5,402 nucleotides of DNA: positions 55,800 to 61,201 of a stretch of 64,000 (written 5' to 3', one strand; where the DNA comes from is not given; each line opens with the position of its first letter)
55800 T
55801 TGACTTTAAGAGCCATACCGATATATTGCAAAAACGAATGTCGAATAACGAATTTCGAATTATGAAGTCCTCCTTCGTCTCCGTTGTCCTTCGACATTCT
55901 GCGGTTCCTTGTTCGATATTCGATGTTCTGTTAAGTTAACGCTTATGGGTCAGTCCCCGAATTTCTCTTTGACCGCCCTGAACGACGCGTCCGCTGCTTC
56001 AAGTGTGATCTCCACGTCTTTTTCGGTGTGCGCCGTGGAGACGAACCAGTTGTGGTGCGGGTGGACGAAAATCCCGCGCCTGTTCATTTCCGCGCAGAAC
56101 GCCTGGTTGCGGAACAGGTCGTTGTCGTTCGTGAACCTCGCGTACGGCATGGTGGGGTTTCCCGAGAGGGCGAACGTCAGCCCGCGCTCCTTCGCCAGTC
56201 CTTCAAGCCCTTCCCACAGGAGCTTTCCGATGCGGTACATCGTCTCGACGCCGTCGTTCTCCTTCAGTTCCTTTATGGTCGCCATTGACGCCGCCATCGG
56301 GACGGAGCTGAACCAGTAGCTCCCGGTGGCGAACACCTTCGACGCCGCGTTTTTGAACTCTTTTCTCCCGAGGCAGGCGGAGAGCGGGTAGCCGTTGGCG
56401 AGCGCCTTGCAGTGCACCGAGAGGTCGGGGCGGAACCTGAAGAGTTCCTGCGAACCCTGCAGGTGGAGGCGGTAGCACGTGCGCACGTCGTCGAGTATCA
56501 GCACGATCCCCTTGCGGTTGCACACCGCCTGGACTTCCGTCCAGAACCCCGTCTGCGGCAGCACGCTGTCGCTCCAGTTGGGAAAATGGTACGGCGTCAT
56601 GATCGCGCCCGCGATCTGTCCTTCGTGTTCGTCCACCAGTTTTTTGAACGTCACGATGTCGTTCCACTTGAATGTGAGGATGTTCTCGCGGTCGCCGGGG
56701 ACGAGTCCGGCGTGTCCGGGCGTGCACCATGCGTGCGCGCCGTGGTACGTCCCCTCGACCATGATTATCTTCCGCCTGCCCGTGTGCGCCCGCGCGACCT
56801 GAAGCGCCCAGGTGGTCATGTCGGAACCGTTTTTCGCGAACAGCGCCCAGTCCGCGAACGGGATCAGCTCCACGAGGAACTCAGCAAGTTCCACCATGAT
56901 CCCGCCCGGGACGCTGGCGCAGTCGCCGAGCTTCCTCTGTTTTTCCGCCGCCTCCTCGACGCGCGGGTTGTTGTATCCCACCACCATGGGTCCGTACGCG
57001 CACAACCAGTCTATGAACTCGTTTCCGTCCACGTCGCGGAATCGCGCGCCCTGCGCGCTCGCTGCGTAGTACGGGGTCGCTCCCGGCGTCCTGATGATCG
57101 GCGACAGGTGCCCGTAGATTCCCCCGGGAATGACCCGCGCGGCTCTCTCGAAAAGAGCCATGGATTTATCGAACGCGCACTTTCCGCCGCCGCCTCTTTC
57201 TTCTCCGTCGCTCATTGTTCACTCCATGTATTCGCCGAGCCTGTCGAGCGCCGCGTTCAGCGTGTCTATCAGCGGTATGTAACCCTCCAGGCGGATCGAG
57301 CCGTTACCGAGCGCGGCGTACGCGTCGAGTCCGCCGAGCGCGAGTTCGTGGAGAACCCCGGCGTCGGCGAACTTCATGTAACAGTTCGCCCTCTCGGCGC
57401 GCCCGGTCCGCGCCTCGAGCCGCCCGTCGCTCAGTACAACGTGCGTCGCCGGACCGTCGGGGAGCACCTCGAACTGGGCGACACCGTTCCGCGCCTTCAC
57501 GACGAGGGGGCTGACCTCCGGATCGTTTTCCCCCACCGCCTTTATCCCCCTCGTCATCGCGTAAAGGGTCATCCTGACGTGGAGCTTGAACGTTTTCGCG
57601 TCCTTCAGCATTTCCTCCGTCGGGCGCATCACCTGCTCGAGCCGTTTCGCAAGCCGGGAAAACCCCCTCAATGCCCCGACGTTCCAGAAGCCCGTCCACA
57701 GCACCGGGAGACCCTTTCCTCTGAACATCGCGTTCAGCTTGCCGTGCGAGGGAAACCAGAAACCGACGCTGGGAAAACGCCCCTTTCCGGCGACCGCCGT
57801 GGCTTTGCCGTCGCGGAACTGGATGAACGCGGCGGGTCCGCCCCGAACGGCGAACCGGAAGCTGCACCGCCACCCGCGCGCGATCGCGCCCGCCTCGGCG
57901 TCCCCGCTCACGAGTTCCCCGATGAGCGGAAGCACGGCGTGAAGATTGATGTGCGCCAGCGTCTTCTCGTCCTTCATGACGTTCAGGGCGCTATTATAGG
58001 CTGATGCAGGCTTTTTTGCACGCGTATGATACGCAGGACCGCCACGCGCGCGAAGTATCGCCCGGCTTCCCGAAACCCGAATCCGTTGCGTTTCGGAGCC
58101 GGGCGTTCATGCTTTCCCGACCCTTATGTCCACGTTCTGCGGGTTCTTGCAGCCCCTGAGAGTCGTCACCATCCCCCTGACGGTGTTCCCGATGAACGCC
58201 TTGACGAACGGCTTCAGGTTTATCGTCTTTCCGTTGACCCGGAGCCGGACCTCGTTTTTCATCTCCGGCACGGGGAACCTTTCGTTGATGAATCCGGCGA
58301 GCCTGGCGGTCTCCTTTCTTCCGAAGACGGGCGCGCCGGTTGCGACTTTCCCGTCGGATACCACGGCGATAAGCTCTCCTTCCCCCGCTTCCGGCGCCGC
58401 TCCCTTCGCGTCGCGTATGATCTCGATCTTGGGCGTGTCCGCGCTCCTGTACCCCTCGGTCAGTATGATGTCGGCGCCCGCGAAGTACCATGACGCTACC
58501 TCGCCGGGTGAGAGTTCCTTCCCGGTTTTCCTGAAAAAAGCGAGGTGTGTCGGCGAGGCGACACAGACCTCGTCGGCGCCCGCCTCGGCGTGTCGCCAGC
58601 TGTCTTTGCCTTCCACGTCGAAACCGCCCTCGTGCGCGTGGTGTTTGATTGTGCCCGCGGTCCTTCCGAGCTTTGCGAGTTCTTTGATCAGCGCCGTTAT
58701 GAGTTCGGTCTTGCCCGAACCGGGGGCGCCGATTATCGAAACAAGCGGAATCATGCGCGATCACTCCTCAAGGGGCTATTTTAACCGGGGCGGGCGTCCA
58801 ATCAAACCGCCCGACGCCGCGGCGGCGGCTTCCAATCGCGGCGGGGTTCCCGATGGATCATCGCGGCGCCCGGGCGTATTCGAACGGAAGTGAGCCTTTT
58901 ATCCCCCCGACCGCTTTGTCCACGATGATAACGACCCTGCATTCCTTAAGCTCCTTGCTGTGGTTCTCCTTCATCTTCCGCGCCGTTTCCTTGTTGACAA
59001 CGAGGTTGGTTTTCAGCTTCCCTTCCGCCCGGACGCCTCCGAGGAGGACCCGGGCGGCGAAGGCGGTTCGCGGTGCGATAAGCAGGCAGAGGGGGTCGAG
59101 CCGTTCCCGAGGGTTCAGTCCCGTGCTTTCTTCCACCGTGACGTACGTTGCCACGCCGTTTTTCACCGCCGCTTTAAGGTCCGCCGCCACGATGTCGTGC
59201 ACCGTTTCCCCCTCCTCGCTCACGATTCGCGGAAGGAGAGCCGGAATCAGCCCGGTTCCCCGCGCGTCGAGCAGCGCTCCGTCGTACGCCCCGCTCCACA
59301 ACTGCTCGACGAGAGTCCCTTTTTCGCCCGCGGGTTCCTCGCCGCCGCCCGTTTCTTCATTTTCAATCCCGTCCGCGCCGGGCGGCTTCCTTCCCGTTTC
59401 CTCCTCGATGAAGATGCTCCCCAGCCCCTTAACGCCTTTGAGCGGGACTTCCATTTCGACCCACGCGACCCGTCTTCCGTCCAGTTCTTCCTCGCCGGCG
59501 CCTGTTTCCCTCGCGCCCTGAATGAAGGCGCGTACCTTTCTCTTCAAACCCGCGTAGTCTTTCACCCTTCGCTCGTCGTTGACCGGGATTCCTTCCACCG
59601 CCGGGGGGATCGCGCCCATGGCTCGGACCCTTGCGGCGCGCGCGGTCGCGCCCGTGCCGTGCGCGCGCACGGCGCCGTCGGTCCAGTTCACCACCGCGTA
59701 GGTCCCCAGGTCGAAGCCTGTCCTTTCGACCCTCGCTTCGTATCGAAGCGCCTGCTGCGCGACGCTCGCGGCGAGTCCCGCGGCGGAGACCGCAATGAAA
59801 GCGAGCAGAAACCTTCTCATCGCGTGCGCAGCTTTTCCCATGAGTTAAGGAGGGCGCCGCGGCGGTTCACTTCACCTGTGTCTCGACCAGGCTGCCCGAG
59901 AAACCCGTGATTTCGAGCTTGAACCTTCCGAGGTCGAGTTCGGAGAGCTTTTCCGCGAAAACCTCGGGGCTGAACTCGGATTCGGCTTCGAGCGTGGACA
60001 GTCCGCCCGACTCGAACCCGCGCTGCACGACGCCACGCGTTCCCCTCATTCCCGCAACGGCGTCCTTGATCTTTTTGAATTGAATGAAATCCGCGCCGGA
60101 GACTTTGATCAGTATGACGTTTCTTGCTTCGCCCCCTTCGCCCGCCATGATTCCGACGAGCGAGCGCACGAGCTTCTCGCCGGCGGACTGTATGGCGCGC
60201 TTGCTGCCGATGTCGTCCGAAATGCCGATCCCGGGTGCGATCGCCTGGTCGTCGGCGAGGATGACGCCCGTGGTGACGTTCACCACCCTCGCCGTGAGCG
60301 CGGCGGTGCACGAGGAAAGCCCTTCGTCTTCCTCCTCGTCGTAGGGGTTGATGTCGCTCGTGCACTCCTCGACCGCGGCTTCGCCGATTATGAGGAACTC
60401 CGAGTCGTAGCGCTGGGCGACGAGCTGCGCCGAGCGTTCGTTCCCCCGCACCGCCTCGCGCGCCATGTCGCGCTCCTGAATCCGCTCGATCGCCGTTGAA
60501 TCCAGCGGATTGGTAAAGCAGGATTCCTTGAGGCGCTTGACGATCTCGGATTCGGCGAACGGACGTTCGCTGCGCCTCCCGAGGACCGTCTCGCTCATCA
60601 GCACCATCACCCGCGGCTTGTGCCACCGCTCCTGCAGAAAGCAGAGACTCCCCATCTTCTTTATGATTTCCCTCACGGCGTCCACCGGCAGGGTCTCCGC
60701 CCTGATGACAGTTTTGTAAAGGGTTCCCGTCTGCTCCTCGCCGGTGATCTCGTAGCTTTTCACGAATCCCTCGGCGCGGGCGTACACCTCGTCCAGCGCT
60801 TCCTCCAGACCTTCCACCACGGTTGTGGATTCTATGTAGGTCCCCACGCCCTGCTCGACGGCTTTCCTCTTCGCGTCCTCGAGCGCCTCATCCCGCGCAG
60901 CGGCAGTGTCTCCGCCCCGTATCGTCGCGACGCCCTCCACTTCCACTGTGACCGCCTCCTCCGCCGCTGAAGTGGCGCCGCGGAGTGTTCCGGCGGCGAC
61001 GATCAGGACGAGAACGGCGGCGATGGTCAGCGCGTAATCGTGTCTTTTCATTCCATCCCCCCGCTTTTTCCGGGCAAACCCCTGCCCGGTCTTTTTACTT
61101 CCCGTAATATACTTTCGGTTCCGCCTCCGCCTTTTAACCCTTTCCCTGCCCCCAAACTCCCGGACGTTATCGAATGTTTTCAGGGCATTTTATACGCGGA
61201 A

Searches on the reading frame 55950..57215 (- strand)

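Call 19: search_protein_families(library=pfam, proteins=[window:55950-57215:-], max_evalue=0.001)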
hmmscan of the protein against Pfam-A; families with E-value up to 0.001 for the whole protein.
window:55950-57215:- (421 aa): 1 family
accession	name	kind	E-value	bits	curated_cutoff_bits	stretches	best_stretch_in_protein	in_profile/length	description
PF00202.27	Aminotran_3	-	5e-35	121.4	30.5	1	49-394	11-381/403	Aminotransferase class-III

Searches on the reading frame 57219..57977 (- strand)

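Call 19: search_protein_families(library=pfam, proteins=[window:57219-57977:-], max_evalue=0.001)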
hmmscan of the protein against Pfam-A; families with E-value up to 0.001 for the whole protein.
window:57219-57977:- (252 aa): 1 family
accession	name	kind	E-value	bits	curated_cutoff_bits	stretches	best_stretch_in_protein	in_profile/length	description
PF02036.22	SCP2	-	1e-06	29.4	21.3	1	147-244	3-100/101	SCP-2 sterol transfer family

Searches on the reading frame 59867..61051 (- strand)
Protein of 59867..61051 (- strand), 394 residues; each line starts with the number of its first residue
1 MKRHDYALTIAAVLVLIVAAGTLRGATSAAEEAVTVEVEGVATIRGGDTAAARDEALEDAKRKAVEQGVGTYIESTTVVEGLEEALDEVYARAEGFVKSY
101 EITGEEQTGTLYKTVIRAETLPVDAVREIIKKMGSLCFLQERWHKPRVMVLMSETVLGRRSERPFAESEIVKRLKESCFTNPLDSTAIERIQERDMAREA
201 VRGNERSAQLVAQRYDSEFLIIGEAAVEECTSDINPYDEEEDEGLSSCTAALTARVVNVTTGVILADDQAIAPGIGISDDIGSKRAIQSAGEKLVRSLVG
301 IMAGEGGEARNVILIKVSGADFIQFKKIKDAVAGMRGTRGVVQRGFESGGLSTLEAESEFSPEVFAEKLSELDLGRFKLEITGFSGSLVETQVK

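Call 19: search_protein_families(library=pfam, proteins=[window:59867-61051:-], max_evalue=0.001)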
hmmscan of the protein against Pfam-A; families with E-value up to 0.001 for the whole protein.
window:59867-61051:- (394 aa): 1 family
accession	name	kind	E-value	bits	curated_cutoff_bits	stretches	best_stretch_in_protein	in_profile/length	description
PF16548.10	FlgT_N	-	7.6e-09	36.4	28.8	1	35-119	2-84/87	Flagellar assembly protein T, N-terminal domain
